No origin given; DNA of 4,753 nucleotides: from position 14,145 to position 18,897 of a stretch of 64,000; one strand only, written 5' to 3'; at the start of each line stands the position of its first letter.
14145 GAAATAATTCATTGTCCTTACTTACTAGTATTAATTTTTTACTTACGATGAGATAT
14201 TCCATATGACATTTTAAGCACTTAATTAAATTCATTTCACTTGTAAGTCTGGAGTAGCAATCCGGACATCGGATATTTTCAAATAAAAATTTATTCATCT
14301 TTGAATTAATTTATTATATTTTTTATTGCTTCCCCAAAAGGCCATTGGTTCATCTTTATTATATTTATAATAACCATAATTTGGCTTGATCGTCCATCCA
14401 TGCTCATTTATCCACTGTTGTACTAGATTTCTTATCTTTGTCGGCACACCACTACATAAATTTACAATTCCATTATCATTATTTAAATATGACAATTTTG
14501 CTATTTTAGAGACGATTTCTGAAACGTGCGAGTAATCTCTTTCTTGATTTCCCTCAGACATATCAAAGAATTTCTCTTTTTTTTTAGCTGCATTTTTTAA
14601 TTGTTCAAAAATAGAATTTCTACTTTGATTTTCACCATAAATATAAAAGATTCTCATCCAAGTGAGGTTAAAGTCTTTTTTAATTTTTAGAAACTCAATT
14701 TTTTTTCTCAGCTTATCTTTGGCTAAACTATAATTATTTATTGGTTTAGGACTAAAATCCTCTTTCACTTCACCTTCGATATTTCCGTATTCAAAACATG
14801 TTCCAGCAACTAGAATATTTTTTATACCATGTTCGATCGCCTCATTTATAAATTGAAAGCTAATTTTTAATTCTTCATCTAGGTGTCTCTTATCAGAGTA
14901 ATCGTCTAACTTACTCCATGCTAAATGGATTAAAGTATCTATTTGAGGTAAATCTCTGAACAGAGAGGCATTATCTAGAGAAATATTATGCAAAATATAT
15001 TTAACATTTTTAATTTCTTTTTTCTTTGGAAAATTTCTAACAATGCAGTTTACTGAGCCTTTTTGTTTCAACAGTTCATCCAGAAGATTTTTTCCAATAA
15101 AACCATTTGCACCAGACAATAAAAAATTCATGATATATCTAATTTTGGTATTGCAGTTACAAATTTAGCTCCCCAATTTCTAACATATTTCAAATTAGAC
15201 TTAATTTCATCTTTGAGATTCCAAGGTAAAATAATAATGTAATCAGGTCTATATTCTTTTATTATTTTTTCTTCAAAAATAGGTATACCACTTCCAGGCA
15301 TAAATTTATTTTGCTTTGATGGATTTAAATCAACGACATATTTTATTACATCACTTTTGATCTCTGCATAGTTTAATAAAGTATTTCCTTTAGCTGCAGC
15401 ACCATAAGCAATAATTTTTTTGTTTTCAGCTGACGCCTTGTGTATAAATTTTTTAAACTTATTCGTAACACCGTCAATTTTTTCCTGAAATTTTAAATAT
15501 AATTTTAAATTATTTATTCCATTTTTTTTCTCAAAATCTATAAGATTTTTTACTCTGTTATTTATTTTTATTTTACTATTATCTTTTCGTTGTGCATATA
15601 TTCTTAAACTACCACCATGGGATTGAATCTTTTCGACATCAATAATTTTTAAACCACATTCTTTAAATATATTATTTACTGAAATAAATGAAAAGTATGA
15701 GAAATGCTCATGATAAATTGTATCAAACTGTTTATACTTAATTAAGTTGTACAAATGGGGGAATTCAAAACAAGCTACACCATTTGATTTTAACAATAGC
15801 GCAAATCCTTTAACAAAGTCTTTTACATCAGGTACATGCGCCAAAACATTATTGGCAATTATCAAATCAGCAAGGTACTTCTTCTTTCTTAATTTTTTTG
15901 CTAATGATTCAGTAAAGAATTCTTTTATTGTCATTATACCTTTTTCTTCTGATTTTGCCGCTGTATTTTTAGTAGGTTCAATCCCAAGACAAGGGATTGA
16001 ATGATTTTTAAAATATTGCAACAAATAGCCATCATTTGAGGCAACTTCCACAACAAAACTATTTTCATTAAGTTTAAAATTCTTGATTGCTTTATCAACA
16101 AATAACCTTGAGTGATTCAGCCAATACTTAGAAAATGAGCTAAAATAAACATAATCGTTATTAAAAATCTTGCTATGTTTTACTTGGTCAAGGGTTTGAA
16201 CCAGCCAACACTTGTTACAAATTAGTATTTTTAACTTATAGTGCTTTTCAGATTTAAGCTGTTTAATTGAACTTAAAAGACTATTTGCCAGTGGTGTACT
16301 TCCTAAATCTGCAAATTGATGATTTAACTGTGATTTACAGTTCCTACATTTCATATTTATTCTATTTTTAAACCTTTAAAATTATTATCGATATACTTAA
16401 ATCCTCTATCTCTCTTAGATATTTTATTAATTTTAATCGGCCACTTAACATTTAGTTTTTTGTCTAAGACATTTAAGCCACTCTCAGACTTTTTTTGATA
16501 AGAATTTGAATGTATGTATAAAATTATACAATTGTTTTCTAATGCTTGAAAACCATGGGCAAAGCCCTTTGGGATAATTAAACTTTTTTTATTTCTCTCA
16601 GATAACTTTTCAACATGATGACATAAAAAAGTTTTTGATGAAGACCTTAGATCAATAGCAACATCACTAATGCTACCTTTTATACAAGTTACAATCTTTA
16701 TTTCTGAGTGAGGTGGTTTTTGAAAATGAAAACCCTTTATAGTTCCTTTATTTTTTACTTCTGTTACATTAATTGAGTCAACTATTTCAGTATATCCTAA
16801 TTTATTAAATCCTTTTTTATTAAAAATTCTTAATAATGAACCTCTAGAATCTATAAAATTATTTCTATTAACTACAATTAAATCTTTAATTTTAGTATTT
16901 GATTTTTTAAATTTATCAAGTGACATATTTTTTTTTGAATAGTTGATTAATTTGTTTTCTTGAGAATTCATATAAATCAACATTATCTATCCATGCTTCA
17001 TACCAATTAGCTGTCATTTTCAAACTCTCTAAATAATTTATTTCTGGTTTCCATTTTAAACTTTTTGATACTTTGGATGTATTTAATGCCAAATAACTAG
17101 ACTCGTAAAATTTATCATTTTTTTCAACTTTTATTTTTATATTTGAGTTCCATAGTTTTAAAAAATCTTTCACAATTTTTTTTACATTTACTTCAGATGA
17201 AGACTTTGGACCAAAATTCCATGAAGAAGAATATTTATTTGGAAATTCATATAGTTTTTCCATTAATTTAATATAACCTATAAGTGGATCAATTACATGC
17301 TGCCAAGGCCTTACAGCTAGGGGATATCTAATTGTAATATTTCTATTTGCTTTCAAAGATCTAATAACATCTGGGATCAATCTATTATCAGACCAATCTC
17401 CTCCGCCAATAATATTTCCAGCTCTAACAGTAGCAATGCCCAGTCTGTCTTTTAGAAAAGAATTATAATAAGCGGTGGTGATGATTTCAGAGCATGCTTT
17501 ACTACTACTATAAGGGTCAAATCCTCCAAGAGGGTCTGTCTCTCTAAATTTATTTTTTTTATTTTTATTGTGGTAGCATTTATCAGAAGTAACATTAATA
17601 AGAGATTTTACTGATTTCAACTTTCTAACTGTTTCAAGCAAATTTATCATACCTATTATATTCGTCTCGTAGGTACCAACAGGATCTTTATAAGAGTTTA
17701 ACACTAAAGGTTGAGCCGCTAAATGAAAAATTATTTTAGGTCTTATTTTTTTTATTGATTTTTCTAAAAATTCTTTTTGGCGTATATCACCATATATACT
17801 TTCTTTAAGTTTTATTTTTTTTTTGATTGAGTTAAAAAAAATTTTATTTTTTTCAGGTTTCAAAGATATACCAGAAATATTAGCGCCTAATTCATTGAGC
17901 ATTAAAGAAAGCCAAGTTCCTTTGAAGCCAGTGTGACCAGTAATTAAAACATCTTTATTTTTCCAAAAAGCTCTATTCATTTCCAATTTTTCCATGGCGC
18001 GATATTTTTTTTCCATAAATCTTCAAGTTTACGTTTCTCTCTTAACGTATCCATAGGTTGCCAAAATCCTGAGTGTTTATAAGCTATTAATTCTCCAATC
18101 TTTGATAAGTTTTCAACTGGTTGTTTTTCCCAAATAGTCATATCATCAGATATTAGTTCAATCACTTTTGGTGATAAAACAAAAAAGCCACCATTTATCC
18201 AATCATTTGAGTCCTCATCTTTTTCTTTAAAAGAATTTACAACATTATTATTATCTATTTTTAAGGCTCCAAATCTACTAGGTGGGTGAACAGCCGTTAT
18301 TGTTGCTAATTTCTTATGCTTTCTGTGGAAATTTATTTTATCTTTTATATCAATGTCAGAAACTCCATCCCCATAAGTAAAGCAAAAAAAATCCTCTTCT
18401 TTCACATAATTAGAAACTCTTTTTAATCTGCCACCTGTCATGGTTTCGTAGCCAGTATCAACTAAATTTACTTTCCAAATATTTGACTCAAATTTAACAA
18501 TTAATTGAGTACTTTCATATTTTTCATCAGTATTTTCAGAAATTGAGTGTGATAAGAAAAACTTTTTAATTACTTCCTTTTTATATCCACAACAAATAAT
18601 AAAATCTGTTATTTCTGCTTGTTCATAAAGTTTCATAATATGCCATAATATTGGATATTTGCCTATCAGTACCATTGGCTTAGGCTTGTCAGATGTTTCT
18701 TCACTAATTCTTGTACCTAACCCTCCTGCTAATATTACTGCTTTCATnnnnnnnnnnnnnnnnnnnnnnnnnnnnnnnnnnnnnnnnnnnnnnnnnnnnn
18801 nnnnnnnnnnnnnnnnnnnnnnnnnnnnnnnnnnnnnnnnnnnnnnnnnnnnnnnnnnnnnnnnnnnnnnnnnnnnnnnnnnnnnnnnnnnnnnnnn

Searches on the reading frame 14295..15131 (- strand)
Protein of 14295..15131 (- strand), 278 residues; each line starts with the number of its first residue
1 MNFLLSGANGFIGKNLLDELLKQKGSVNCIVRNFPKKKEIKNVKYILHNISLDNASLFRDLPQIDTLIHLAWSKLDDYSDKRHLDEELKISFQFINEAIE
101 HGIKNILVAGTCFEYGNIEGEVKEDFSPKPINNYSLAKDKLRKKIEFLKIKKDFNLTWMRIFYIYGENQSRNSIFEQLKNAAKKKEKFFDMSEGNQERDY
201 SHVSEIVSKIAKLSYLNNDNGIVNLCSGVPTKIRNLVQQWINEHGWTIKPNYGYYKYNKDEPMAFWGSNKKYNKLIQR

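Call 9: search_protein_families(library=pfam, proteins=[window:14295-15131:-], max_evalue=0.001)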
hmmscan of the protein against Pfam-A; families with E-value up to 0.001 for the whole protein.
window:14295-15131:- (278 aa): 5 families
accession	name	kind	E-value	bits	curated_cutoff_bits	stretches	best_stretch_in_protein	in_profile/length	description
PF01370.27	Epimerase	-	3.8e-23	82.6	20.9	1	4-213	2-224/240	NAD dependent epimerase/dehydratase family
PF16363.11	GDP_Man_Dehyd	-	2.9e-12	47.1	27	1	4-250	1-272/332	GDP-mannose 4,6 dehydratase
PF13460.12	NAD_binding_10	-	1.6e-05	25.3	27.2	1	7-145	1-131/184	NAD(P)H-binding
PF01073.25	3Beta_HSD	-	0.00012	21.6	22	1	6-206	3-221/280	3-beta hydroxysteroid dehydrogenase/isomerase family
PF07993.18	NAD_binding_4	-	0.00042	20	20.1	1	5-43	1-42/258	Male sterility protein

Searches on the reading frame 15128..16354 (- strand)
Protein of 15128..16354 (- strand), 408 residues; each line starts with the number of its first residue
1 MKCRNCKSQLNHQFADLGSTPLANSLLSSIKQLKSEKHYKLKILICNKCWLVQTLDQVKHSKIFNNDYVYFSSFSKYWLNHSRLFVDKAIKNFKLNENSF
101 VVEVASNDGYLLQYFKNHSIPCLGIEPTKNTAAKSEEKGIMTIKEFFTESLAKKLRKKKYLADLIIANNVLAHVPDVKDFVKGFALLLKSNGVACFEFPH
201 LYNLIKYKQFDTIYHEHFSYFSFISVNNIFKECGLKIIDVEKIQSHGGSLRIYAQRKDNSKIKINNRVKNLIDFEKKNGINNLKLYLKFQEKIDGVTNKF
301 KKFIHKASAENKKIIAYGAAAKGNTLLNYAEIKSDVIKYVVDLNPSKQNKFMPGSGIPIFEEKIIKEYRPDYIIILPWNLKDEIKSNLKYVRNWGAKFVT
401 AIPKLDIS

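Call 9: search_protein_families(library=pfam, proteins=[window:15128-16354:-], max_evalue=0.001)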
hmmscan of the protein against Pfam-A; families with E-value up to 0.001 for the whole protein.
window:15128-16354:- (408 aa): 5 families
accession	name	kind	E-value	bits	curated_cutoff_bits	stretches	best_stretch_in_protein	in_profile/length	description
PF08484.17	Methyltransf_14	-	4.9e-58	195.9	23.5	1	245-403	2-160/160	C-methyltransferase C-terminal domain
PF08421.16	Methyltransf_13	-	1.2e-17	64.2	31.3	1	3-64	1-62/62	Putative zinc binding domain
PF13489.12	Methyltransf_23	-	5.6e-13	49.4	27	1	92-239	16-163/164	Methyltransferase domain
PF08242.18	Methyltransf_12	-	3e-07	31.5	30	1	102-193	1-97/98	Methyltransferase domain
PF08241.18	Methyltransf_11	-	1.1e-05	26.4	21.2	1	103-196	2-95/95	Methyltransferase domain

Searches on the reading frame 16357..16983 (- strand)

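Call 9: search_protein_families(library=pfam, proteins=[window:16357-16983:-], max_evalue=0.001)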
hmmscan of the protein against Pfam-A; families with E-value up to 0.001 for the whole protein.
window:16357-16983:- (208 aa): 1 family
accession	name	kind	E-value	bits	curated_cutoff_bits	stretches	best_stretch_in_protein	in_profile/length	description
PF00908.23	dTDP_sugar_isom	-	1.6e-48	165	27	1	30-197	2-165/168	dTDP-4-dehydrorhamnose 3,5-epimerase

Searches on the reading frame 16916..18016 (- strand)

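Call 9: search_protein_families(library=pfam, proteins=[window:16916-18016:-], max_evalue=0.001)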
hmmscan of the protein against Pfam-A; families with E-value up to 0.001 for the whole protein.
window:16916-18016:- (366 aa): 6 families
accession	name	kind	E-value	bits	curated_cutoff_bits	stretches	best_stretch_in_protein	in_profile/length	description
PF16363.11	GDP_Man_Dehyd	-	6.9e-36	124.8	27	1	24-334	1-331/332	GDP-mannose 4,6 dehydratase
PF01370.27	Epimerase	-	3.2e-32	112.3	20.9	1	23-255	1-228/240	NAD dependent epimerase/dehydratase family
PF02719.21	Polysacc_synt_2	-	3.1e-13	50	20.2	1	23-232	1-197/293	Polysaccharide biosynthesis protein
PF01073.25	3Beta_HSD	-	6.2e-08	32.4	22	1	24-217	1-196/280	3-beta hydroxysteroid dehydrogenase/isomerase family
PF04321.23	RmlD_sub_bind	-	3.8e-06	26.6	27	1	23-183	3-139/287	RmlD substrate binding domain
PF07993.18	NAD_binding_4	-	1.4e-05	24.8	20.1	1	70-204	62-209/258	Male sterility protein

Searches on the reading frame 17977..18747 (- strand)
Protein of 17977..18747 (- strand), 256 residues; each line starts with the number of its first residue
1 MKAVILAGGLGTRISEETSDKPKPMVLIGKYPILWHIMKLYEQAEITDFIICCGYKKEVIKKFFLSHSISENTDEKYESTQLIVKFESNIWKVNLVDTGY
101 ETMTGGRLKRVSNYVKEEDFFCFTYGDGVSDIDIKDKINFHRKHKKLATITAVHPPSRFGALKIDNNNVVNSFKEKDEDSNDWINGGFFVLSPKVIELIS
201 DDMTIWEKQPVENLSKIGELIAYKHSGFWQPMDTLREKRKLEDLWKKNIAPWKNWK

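Call 9: search_protein_families(library=pfam, proteins=[window:17977-18747:-], max_evalue=0.001)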
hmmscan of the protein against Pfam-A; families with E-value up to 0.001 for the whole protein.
window:17977-18747:- (256 aa): 2 families
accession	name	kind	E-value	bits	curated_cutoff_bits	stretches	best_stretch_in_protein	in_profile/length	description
PF00483.29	NTP_transferase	-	6.9e-21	75.4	21.2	1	2-202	1-191/245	Nucleotidyl transferase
PF12804.13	NTP_transf_3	-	1.1e-05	26.1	27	1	3-57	1-50/160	MobA-like NTP transferase domain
